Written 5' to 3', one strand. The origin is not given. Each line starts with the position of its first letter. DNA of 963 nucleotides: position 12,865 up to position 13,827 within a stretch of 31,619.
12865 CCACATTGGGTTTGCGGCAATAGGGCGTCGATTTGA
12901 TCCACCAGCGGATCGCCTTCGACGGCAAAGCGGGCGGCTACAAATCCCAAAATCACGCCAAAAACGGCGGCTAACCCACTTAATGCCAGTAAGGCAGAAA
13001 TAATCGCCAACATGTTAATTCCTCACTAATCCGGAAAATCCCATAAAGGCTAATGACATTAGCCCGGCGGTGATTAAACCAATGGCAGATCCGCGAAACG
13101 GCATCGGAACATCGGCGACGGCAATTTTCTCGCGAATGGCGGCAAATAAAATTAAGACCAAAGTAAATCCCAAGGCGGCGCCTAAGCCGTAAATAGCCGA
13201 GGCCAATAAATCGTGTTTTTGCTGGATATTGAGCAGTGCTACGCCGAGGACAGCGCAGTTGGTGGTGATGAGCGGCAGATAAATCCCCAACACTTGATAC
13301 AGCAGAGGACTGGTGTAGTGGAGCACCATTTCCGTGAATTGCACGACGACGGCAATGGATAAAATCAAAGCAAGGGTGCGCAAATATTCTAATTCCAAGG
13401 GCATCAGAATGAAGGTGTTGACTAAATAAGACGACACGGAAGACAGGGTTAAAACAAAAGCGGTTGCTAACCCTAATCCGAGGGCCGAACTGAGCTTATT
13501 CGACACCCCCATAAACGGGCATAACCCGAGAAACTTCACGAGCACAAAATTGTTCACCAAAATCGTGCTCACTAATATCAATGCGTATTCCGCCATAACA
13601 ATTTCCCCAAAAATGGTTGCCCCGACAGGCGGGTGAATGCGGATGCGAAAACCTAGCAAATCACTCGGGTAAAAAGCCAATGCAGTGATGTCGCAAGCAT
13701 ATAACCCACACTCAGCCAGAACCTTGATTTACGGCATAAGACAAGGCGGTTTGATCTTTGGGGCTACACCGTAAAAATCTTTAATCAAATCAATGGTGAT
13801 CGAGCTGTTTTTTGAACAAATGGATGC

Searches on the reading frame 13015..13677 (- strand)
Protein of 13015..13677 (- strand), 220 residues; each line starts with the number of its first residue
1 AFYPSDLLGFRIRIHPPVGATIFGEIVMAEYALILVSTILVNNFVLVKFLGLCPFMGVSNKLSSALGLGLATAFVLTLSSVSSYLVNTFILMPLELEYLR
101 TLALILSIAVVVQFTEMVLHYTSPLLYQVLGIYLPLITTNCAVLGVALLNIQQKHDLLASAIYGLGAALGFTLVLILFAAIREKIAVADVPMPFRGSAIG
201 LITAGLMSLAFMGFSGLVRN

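Call 70: search_protein_families(library=pfam, proteins=[window:13015-13677:-], max_evalue=0.0001)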
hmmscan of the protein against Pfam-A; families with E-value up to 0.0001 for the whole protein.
window:13015-13677:- (220 aa): 1 family
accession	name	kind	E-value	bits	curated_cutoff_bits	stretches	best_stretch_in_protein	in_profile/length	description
PF02508.19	Rnf-Nqr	-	8e-59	199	23.8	1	33-217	3-173/174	Rnf-Nqr subunit, membrane protein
